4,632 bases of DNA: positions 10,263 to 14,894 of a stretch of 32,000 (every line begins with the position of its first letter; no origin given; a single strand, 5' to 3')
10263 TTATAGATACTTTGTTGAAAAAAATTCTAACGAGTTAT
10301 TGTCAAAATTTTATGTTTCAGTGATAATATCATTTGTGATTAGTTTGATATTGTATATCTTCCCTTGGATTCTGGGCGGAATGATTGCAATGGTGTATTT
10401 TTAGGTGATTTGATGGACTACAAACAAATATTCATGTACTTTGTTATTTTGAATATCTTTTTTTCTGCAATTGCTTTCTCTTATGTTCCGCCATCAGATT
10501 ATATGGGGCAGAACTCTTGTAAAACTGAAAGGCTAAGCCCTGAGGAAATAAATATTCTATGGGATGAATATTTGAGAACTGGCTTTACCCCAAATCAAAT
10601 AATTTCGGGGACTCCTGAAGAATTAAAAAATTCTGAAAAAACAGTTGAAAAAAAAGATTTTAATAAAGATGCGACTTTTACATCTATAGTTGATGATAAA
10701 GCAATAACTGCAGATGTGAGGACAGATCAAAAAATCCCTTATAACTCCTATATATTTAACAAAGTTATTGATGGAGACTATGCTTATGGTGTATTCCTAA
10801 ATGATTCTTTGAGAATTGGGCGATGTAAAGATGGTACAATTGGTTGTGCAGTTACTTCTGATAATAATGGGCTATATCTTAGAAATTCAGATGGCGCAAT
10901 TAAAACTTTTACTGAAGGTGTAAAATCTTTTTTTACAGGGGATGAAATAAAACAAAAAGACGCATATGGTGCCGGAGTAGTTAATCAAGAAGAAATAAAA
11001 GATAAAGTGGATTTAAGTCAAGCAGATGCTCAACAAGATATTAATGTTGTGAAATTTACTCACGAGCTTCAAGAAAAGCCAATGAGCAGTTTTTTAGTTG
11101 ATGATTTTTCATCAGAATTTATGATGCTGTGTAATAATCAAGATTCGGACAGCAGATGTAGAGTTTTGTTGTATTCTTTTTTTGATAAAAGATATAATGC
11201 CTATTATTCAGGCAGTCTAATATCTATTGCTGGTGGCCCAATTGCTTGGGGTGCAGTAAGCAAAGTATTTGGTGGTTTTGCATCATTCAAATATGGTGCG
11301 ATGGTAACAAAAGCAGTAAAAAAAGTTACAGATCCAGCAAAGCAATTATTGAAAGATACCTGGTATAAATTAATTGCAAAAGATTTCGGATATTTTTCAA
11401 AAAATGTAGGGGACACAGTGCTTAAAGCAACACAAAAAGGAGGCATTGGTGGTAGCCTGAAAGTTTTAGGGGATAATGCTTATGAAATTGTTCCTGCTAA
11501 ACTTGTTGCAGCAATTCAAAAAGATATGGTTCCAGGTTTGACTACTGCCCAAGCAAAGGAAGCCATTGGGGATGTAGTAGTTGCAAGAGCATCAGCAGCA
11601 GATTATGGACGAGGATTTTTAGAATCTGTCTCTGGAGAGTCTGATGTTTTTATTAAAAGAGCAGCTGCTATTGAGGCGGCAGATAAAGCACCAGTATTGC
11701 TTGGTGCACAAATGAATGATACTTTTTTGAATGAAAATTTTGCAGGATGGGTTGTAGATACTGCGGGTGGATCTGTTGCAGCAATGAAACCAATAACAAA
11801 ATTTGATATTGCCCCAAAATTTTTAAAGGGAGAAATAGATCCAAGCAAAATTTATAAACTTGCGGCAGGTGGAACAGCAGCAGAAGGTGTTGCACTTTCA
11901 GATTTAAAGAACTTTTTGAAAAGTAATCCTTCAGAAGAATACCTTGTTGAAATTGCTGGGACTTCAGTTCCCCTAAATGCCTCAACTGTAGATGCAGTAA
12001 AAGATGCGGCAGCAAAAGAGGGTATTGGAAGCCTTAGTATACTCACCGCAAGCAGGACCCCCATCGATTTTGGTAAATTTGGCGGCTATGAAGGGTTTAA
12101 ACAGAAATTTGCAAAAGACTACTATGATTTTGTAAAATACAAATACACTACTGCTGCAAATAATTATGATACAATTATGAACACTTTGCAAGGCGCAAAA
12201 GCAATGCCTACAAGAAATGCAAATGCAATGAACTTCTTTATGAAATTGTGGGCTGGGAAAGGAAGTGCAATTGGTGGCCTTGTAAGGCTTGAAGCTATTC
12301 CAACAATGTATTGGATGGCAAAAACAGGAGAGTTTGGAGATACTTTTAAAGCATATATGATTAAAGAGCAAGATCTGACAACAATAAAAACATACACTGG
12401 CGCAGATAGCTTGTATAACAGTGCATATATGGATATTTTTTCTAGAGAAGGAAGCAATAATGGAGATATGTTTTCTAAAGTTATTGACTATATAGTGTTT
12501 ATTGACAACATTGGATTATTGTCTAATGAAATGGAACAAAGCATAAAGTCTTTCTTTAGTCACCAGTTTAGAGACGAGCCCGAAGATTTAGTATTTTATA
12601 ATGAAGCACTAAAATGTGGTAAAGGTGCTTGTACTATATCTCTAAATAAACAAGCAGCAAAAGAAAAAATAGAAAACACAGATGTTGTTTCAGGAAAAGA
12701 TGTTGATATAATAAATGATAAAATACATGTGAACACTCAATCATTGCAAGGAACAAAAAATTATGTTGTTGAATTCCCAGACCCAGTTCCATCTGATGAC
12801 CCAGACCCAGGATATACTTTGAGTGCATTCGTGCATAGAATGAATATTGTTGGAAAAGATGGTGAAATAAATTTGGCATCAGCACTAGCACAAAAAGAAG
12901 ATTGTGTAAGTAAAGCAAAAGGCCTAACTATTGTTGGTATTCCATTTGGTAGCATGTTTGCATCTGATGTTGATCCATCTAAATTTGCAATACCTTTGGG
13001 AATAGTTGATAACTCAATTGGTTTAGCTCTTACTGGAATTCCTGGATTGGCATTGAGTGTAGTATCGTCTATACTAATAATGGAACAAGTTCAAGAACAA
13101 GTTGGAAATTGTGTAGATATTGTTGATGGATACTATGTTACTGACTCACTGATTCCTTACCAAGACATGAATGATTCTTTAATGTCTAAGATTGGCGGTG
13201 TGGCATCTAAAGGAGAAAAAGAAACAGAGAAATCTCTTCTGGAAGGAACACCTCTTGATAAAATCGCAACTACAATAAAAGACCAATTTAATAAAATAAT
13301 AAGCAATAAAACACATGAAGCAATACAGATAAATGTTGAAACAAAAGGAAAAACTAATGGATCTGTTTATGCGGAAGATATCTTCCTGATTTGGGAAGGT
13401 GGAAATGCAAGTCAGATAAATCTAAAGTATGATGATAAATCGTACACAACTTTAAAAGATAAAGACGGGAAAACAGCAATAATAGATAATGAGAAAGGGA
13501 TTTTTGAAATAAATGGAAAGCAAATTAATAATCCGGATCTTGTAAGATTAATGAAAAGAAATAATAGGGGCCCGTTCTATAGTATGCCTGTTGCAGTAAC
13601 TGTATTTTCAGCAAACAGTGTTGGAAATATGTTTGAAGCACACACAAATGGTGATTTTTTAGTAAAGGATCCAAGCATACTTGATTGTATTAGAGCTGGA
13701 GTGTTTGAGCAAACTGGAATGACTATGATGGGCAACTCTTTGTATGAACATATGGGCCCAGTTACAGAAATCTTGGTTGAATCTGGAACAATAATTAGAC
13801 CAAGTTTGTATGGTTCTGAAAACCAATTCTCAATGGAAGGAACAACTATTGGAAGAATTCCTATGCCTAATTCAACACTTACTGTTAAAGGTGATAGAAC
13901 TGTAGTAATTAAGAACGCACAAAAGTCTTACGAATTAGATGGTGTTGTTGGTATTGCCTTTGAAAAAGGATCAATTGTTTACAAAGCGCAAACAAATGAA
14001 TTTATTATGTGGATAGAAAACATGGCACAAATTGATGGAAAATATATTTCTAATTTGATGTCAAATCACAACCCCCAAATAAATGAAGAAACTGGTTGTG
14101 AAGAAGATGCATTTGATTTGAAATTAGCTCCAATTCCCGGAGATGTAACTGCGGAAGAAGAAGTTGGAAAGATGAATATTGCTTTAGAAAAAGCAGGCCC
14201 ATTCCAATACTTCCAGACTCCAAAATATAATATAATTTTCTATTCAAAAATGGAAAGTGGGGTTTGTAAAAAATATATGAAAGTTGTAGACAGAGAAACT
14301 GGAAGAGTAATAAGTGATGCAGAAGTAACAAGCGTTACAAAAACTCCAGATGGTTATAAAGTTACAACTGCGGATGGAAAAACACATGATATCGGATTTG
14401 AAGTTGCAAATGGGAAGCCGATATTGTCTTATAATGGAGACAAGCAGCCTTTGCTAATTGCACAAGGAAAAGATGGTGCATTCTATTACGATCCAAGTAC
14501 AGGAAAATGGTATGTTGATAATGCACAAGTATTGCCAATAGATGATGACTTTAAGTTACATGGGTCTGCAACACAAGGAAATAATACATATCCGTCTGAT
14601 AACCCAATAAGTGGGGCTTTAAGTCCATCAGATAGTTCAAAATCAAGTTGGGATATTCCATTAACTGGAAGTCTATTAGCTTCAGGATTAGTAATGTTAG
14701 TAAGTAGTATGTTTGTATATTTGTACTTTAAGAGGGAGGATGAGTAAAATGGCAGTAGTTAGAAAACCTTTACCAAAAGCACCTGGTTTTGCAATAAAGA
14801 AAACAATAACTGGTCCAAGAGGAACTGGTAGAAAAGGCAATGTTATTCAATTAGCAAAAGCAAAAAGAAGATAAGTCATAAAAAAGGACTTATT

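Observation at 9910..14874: Translationally coupled trio: small polytopic membrane protein, 1,444-aa orphan envelope protein, 41-aa basic peptide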

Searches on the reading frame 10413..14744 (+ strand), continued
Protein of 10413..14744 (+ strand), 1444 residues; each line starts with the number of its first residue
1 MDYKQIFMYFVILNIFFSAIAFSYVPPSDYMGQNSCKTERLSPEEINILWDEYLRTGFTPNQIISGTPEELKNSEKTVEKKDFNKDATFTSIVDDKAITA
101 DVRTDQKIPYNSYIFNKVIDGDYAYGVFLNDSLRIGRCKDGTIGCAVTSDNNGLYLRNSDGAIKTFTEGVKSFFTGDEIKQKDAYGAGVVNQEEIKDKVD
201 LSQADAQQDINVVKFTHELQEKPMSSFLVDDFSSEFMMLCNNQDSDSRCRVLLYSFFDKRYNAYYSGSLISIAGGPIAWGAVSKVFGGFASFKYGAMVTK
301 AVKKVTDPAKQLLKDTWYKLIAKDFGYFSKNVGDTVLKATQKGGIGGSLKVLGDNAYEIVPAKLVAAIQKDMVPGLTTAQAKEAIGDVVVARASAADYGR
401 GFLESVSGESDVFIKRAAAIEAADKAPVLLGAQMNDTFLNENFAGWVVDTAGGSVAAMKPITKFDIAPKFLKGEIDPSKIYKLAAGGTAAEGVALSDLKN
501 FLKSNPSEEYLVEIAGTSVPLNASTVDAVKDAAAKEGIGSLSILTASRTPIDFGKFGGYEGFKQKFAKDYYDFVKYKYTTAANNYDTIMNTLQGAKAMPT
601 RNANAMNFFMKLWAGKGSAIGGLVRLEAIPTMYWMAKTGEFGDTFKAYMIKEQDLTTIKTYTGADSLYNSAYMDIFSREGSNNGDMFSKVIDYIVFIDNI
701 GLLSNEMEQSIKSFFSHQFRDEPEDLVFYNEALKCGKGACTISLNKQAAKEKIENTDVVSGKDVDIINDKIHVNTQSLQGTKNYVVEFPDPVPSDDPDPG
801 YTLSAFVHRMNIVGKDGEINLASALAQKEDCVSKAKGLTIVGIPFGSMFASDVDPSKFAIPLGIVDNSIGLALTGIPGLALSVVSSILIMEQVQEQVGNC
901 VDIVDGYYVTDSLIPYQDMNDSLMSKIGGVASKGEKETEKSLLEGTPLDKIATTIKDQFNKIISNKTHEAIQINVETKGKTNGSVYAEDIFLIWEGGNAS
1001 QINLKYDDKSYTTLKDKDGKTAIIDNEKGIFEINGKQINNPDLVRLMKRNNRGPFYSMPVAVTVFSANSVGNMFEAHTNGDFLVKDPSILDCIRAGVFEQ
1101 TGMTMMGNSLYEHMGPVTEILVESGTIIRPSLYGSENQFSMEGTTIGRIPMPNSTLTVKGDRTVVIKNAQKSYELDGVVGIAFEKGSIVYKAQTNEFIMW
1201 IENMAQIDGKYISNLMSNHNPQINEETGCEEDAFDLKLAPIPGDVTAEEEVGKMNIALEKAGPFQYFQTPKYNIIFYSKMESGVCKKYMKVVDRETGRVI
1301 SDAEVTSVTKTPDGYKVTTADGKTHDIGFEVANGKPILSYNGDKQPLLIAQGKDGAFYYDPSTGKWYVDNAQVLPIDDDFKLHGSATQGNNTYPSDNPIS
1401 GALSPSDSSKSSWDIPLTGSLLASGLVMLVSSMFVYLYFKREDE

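Call 103: search_protein_families(library=pfam, proteins=[L018:4170-4685:+, L018:5275-5805:+, L024:2094-2624:+, L011:4011-4469:+, L018:6092-6670:+, L024:3762-4466:+, L018:7849-8595:+, L024:5883-6722:+, L018:7326-7844:+, L016:4153-4689:+], max_evalue=1)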
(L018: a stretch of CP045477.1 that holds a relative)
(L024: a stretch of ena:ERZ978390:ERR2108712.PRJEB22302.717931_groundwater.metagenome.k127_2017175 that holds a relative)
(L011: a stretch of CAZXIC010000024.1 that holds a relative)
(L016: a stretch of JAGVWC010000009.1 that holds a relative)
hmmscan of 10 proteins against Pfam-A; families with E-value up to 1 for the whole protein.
L018:4170-4685:+ (172 aa): 1 family
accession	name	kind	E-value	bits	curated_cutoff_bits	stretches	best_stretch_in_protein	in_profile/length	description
PF10858.15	DUF2659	-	0.035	14.2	27.7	1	13-71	20-76/216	Protein of unknown function (DUF2659)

L018:5275-5805:+ (177 aa): 0 families

L024:2094-2624:+ (177 aa): 1 family
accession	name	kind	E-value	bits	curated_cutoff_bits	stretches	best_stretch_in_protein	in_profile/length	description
PF14159.11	CAAD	-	0.013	15.8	30.7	1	10-45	9-44/85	CAAD domains of cyanobacterial aminoacyl-tRNA synthetase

L011:4011-4469:+ (153 aa): 0 families

L018:6092-6670:+ (193 aa): 1 family
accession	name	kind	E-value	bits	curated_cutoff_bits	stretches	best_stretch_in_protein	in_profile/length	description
PF22852.1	SoxE_N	-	0.019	15.3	27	1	8-34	2-27/48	Sulfocyanin, N-terminal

L024:3762-4466:+ (235 aa): 0 families

L018:7849-8595:+ (249 aa): 0 families

L024:5883-6722:+ (280 aa): 1 family
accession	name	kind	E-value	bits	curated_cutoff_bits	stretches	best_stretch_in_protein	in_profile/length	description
PF23955.1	DUF7284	-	0.12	12.7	27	0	54-80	2-27/278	Family of unknown function (DUF7284)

L018:7326-7844:+ (173 aa): 1 family
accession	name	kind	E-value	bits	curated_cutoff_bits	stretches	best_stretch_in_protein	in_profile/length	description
PF06926.16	Rep_Org_C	-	0.58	11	27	0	28-79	4-56/95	Putative replisome organiser protein C-terminus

L016:4153-4689:+ (179 aa): 0 families

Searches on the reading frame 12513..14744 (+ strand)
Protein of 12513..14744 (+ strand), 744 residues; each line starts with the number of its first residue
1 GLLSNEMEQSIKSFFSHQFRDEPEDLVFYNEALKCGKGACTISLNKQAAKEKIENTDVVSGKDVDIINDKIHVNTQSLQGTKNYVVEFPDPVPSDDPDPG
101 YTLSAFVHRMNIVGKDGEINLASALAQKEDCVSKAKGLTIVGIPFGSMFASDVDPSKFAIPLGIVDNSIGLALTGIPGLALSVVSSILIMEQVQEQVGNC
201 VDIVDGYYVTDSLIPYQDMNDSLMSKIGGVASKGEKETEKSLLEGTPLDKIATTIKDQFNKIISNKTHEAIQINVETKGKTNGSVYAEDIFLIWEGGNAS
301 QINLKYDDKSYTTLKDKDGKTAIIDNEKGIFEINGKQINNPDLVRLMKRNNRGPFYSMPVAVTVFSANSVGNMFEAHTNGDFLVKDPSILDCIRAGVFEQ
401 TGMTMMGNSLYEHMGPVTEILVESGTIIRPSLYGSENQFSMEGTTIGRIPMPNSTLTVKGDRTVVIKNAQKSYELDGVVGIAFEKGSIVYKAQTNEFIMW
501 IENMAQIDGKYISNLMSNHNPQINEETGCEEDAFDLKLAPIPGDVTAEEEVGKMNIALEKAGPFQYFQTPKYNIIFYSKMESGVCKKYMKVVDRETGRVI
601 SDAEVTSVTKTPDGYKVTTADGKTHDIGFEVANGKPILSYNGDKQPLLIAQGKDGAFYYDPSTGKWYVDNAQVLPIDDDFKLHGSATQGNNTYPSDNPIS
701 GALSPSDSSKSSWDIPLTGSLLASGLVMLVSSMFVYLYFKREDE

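Call 45: predict_structure(alignment_id=A5)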
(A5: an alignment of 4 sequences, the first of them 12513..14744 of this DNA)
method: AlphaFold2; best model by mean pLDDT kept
length: 744 residues; sequences in the alignment: 4
mean_pLDDT: 47.9   pTM: 0.38
mean pLDDT of the five models: 47.9, 38.6, 34.1, 33.0, 30.5
residues with pLDDT >= 90: 51; 70-90: 129; 50-70: 104; < 50: 460
segments of 3 or more residues with pLDDT < 50: 1-25, 29-70, 72-362, 399-403, 431-450, 671-744
pLDDT, mean of each block of 10 residues (from residue 1): 26 27 45 37 31 25 38 44 37 32 30 39 45 43 37 30 25 27 28 35 30 28 27 22 28 29 27 24 24 24 24 31 34 35 23 26 54 68 71 57 55 61 57 37 38 68 73 70 61 56 67 88 76 89 82 80 85 87 87 82 92 91 92 91 90 74 69 26 22 23 27 28 34 32 28
secondary structure, 60 per line:
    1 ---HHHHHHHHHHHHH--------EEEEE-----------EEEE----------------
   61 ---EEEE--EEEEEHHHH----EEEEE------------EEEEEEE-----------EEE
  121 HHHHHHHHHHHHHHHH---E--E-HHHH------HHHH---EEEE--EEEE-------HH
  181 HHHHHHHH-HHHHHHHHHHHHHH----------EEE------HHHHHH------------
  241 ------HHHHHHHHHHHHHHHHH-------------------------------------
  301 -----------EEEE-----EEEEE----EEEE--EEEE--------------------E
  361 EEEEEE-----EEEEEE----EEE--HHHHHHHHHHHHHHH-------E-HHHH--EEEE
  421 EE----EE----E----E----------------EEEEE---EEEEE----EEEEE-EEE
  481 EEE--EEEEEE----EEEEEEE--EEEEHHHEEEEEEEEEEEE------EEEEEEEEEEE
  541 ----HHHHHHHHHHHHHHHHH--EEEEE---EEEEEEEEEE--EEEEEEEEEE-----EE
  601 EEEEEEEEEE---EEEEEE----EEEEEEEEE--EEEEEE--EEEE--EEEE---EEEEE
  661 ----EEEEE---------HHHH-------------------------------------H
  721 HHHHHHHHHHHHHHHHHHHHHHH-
elements in order (helices of 4 or more, strands of 3 or more residues): H4-16 E25-29 E41-44 E64-67 E70-74 H75-78 E83-87 E100-106 E118-120 H121-136 H145-148 H155-158 E162-165 E168-171 H179-188 H190-203 E214-216 H223-228 H247-263 E312-315 E321-325 E330-333 E336-339 E360-366 E372-377 E382-384 H387-401 H411-414 E417-422 E455-459 E463-467 E472-476 E478-483 E486-491 E496-502 E505-508 E512-523 E530-540 H545-561 E564-568 E572-581 E584-593 E599-610 E614-619 E624-632 E635-640 E643-646 E649-652 E656-660 E665-669 H679-682 H720-743

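Call 52: fold_search(model_id=the predicted structure, library=pdb)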
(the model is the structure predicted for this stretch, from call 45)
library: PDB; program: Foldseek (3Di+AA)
matches with E <= 10: 695; with E <= 0.001: 0
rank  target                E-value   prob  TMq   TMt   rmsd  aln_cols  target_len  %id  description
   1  8otz_f                1.9e-03  0.18  0.07  0.08  22.9       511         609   10  48-nm repeat of the native axonemal doublet microtubule from bovine sperm (released 2023-11-22)
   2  9d2f_K                4.3e-03  0.13  0.07  0.06  23.5       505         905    9  3D structure and atomic model of RS3 of mouse respiratory cilia (released 2025-08-13)
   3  8snb_4B               4.3e-03  0.11  0.07  0.08  22.2       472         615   10  atomic model of sea urchin sperm doublet microtubule (48-nm periodicity) (released 2023-06-28)
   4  3v7d_B                5.1e-03  0.14  0.06  0.08  22.5       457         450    9  Crystal Structure of ScSkp1-ScCdc4-pSic1 peptide complex (released 2012-05-02)
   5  6elz_m                5.1e-03  0.12  0.07  0.08  43.5       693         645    9  State E (TAP-Flag-Ytm1 E80A) - Visualizing the assembly pathway of nucleolar pre-60S ribosomes (released 2017-12-27)
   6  7z8b_F                7.3e-03  0.25  0.07  0.10  20.1       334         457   11  Structure of CRL7FBXW8 reveals coupling with CUL1-RBX1/ROC1 for multi-cullin-RING E3-catalyzed ubiquitin ligation (released 2022-08-24)
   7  5c2v_B                8.5e-03  0.25  0.06  0.11  18.6       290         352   13  Kuenenia stuttgartiensis Hydrazine Synthase (released 2015-10-14)
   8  6ven_M                8.5e-03  0.13  0.07  0.10  24.8       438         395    9  Yeast COMPASS in complex with a ubiquitinated nucleosome (released 2020-01-15)
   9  7ung_e                9.4e-03  0.15  0.07  0.08  19.6       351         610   10  48-nm repeat of the human respiratory doublet microtubule (released 2022-10-05)
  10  9a7d_A                1.2e-02  0.13  0.07  0.09  26.9       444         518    9  Integrative model of YRVJ-YACD by crosslinking MS and deep learning (released 2024-09-18)
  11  1utc_A                1.4e-02  0.18  0.07  0.12  18.1       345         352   10  Clathrin terminal domain complexed with TLPWDLWTT (released 2004-02-25)
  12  2h3x_A                1.4e-02  0.28  0.07  0.11  19.8       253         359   13  Crystal Structure of an Electron Transfer Complex Between Aromatic Amine Dehydrogenase and Azurin from Alcaligenes Fae (released 2006-11-21)
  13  3mks_D                1.4e-02  0.09  0.06  0.09  24.8       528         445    9  Crystal Structure of yeast Cdc4/Skp1 in complex with an allosteric inhibitor SCF-I2 (released 2010-07-21)
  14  2hjb_A                1.5e-02  0.30  0.07  0.12  19.6       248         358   14  Crystal structure of Alcaligenes faecalis AADH in complex with p-methoxybenzylamine (released 2007-11-06)
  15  9e2g_2C               1.5e-02  0.11  0.08  0.08  22.6       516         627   10  Cryo-EM structure of 48 nm repeat of microtubule doublet from T. brucei flagellum (released 2025-03-12)
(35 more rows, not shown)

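Call 69: fold_search(model_id=the predicted structure, library=viral)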
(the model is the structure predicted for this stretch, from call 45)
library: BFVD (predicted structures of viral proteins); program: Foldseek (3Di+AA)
matches with E <= 10: 496; with E <= 0.001: 0
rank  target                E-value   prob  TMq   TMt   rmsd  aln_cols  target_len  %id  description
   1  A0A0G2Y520            1.3e-03  0.60  0.08  0.11  20.4       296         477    9  PutativeBTB/POZ domain-containing protein [Acanthamoeba polyphaga mimivirus]
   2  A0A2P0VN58            2.4e-03  0.15  0.07  0.07  33.4       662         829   10  WD40 repeat-containing protein [Tetraselmis virus 1]
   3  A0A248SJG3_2          3.8e-03  0.13  0.06  0.06  27.4       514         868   10  (no name in the UniProt tables at hand)
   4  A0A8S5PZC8            4.7e-03  0.10  0.06  0.05  37.8       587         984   10  Tail protein [Siphoviridae sp. ctMOb8]
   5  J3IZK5                5.7e-03  0.20  0.06  0.08  20.1       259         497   10  (no name in the UniProt tables at hand)
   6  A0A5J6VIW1            6.1e-03  0.07  0.06  0.06  38.1       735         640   10  Uncharacterized protein [Megaviridae environmental sample]
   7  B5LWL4                7.1e-03  0.20  0.07  0.14  20.8       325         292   10  Uncharacterized protein [Feldmannia species virus]
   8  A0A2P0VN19            8.7e-03  0.08  0.06  0.06  32.4       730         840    9  WD40 repeat-containing protein [Tetraselmis virus 1]
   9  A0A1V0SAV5            1.0e-02  0.20  0.07  0.13  19.7       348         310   11  WD repeat protein [Catovirus CTV1]
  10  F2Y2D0                1.0e-02  0.14  0.08  0.07  24.9       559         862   12  (no name in the UniProt tables at hand)
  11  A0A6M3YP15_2          1.1e-02  0.07  0.07  0.06  30.7       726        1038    9  SF3 helicase domain-containing protein [Riboviria sp.]
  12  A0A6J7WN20            1.2e-02  0.18  0.08  0.10  28.8       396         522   12  Uncharacterized protein [uncultured Caudovirales phage]
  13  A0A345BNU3            1.5e-02  0.08  0.07  0.05  29.7       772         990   10  (no name in the UniProt tables at hand)
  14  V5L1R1                1.8e-02  0.25  0.08  0.13  21.9       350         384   10  (no name in the UniProt tables at hand)
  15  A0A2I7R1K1            1.9e-02  0.05  0.06  0.05  38.6       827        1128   11  (no name in the UniProt tables at hand)
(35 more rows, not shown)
